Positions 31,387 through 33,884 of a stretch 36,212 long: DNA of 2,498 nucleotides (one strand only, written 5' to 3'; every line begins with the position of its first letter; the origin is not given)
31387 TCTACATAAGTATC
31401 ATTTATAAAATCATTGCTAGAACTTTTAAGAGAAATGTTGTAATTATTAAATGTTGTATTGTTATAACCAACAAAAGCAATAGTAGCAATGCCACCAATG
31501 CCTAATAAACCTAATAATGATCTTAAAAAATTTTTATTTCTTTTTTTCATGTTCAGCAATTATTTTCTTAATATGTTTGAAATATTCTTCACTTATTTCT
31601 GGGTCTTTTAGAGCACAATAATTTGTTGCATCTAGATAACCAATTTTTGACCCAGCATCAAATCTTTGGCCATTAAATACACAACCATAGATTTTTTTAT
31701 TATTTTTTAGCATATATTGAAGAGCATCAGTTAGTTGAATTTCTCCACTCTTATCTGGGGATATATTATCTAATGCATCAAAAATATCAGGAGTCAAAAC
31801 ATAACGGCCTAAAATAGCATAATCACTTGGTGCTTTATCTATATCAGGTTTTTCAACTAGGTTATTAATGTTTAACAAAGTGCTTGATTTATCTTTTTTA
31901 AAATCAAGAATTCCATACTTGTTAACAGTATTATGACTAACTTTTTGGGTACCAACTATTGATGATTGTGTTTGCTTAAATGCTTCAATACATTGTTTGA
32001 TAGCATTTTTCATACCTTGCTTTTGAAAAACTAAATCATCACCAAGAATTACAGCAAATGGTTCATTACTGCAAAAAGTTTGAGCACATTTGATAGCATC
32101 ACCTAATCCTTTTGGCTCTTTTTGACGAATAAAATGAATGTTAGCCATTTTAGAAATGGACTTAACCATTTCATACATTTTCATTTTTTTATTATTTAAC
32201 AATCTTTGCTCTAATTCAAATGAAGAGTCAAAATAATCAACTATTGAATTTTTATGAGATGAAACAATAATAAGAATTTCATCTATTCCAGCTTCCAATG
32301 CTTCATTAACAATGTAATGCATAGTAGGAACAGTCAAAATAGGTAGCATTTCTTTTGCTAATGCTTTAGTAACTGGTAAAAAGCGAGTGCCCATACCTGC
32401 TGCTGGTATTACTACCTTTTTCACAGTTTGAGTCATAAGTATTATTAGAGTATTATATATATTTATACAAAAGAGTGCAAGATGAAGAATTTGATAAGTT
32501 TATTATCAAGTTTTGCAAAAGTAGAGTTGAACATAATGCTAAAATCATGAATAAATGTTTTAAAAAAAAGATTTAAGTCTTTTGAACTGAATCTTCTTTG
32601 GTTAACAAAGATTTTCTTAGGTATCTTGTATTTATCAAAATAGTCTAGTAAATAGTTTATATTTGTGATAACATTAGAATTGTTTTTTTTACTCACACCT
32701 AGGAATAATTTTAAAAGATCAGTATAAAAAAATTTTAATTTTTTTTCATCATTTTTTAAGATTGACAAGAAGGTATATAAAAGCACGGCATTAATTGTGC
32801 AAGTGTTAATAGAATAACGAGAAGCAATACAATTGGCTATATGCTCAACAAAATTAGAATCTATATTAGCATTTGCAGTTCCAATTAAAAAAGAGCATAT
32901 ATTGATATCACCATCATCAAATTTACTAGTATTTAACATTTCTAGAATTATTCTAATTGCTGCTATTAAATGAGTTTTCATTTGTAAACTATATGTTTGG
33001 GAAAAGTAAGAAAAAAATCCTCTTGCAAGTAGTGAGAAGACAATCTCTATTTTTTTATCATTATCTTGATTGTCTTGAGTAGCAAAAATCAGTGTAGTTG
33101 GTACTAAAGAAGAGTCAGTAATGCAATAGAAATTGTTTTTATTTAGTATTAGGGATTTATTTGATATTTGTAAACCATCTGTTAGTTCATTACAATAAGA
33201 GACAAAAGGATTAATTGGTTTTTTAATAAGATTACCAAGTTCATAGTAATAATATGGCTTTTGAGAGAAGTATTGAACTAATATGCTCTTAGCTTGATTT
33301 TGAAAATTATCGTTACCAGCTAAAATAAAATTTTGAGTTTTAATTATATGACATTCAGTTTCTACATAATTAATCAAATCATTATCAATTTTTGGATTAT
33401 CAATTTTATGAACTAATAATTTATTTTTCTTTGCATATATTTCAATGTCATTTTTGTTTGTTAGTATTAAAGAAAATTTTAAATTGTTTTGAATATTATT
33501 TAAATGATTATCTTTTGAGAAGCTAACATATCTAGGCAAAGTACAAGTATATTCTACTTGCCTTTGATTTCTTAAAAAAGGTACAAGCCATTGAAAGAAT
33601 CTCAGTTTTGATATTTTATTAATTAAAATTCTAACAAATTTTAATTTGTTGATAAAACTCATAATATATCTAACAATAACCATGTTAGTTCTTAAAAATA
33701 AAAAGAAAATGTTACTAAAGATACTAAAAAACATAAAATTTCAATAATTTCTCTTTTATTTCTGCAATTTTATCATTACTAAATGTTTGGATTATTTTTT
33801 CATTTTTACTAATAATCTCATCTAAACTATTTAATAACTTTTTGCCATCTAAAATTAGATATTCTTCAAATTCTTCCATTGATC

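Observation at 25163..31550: Duplicated ABC-2 exporter cassette carrying two paralogous double-anchored ectodomain proteins, inserted between galU and the plsX-rnc-smc-ftsY backbone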

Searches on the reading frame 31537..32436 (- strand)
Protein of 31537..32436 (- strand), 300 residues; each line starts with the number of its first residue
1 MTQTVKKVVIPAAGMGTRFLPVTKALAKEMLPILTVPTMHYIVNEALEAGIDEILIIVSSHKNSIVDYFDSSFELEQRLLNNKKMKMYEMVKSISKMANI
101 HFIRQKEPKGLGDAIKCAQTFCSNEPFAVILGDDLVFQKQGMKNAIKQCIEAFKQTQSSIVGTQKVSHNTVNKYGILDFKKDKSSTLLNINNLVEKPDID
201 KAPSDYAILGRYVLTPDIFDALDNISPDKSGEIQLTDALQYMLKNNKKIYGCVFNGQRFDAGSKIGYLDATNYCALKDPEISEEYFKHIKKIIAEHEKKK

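Call 4: search_protein_families(library=pfam, max_evalue=0.1, proteins=[window:31537-32436:-])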
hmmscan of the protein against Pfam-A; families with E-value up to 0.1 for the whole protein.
seq(300 aa): 3 families
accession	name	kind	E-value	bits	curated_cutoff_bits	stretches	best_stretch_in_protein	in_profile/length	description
PF00483.29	NTP_transferase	-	3.3e-35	122.3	21.2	1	8-272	2-240/245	Nucleotidyl transferase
PF12804.13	NTP_transf_3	-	7e-05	23.5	27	1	8-161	1-119/160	MobA-like NTP transferase domain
PF00535.33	Glycos_transf_2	-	0.0012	19.2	23.3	1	89-173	43-123/168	Glycosyl transferase family 2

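Call 5: search_protein_families(library=ncbifam, max_evalue=0.1, proteins=[window:31537-32436:-])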
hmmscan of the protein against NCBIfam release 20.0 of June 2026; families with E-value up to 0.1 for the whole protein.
seq(300 aa): 30 families (the best 25 are shown)
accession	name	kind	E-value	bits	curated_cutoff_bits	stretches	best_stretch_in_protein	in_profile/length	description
TIGR01099.1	galU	equivalog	3.8e-101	338.1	326.8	1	5-270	1-261/261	UTP--glucose-1-phosphate uridylyltransferase GalU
NF009928.0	PRK13389.1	equivalog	1.2e-63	215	548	1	2-294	5-299/302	UTP--glucose-1-phosphate uridylyltransferase GalU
NF007516.0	PRK10122.1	equivalog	1.1e-54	185.6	534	1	6-295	4-297/297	UTP--glucose-1-phosphate uridylyltransferase GalF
TIGR01105.1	galF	equivalog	9.1e-50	169.5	659.2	1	6-295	4-297/297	GalU regulator GalF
TIGR01208.1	rmlA_long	equivalog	1.3e-40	139.4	320.25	2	86-272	59-232/353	glucose-1-phosphate thymidylyltransferase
TIGR03992.1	Arch_glmU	subfamily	3.8e-37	128.1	292.1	2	85-273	58-226/393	bifunctional sugar-1-phosphate nucleotidylyltransferase/acetyltransferase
NF041313.1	UDPGP_AglF_Halo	equivalog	6.2e-30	104.4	400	2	99-263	72-223/234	UTP--glucose-1-phosphate uridylyltransferase AglF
NF041173.1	Sug_nt_acttase_Thmprot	equivalog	6.9e-25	87.8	600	2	85-270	57-223/405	bifunctional sugar-1-phosphate nucleotidylyltransferase/acetyltransferase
TIGR01207.1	rmlA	equivalog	2e-24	86.2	360.65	2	99-273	73-235/286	glucose-1-phosphate thymidylyltransferase RfbA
NF012024.0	PRK15480.1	equivalog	1.4e-20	73.6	588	2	99-275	77-241/292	glucose-1-phosphate thymidylyltransferase RfbA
TIGR01173.1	glmU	equivalog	4.6e-11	42.2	366.85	1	7-250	2-210/452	bifunctional UDP-N-acetylglucosamine diphosphorylase/glucosamine-1-phosphate N-acetyltransferase GlmU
NF049965.1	GlMnHpPGnyltfHddC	equivalog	3.7e-09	36.5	300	1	7-133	2-105/221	D-glycero-D-manno-heptose 1-phosphate guanosyltransferase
NF045761.1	NAMPUrTaseMurU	equivalog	1.5e-08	34.8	250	1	7-171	2-145/226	N-acetylmuramate alpha-1-phosphate uridylyltransferase MurU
NF010935.0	PRK14355.1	equivalog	2.3e-08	33.1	718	1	8-74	6-69/459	bifunctional UDP-N-acetylglucosamine diphosphorylase/glucosamine-1-phosphate N-acetyltransferase GlmU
TIGR02623.1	G1P_cyt_trans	equivalog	2.4e-08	33.8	300.25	1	7-225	2-202/255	glucose-1-phosphate cytidylyltransferase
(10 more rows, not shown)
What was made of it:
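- On UTP-glucose-1-phosphate uridylyltransferase GalU (neighbour): It scores 338.1 bits against a cut-off of 326.8 (call 5).
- Family identities of the permease, ATPases and galU come from calls 4 and 5.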

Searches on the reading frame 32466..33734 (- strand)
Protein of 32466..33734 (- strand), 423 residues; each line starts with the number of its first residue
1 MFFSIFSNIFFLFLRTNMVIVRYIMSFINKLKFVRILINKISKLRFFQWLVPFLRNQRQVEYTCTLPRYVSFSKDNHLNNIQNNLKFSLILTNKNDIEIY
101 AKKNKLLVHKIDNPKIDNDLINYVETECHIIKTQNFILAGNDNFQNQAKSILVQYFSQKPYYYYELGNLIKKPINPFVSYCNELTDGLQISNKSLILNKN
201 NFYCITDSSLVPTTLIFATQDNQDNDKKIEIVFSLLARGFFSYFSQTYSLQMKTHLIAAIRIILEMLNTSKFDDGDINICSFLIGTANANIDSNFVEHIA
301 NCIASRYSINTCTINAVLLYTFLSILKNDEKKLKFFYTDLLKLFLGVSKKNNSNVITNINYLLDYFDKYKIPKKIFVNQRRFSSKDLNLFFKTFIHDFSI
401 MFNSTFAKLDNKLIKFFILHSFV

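Call 4: search_protein_families(library=pfam, max_evalue=0.1, proteins=[window:32466-33734:-])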
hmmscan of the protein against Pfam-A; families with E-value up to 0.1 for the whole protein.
seq(423 aa): 0 families

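Call 5: search_protein_families(library=ncbifam, max_evalue=0.1, proteins=[window:32466-33734:-])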
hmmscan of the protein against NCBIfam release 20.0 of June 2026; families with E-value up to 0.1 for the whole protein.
seq(423 aa): 0 families

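Call 76: search_solved_structures(query=A6, max_evalue=10)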
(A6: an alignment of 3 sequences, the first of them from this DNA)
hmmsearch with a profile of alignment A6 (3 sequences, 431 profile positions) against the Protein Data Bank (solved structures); distinct sequences matched with E-value up to 10: 27.
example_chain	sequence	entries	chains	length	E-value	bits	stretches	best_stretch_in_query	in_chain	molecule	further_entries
8zrl_A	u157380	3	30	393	5.9e-11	45.3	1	130-329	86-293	NAD-dependent methanol dehydrogenase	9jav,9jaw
8zwd_B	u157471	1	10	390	3.3e-08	36.2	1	134-321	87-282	NAD(P)-dependent methanol dehydrogenase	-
3zdr_A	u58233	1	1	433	1.2e-07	34.4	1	178-340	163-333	ALCOHOL DEHYDROGENASE DOMAIN OF THE BIFUNCTIONAL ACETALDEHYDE DEHYDROGENASE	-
3bfj_A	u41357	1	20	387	4.5e-07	32.5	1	136-334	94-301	1,3-propanediol oxidoreductase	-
3owo_A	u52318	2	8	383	2e-06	30.3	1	135-330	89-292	Alcohol dehydrogenase 2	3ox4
4fr2_A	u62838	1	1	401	7.2e-06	28.5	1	105-315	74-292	1,3-propanediol dehydrogenase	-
9ldl_C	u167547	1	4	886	4.4e-05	25.9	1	171-329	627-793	Aldehyde dehydrogenase family protein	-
5k8c_A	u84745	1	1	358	0.0014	20.9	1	137-307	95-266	3-deoxy-alpha-D-manno-octulosonate 8-oxidase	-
13he_A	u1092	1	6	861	0.0018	20.6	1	178-334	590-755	Aldehyde-alcohol dehydrogenase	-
8uhw_A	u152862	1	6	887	0.0018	20.6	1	178-334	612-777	Aldehyde-alcohol dehydrogenase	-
9knp_A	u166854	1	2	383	0.0023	20.2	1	135-334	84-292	375aa long hypothetical alchol dehydrogenase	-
1o2d_A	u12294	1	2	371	0.0029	19.9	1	240-333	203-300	Alcohol dehydrogenase, iron-containing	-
1vhd_A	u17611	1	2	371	0.003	19.9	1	240-333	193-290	alcohol dehydrogenase, iron-containing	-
3rf7_A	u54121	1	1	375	0.003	19.9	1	104-306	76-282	Iron-containing alcohol dehydrogenase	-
3r9x_B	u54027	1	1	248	0.058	15.6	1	31-124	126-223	Ribosomal RNA small subunit methyltransferase A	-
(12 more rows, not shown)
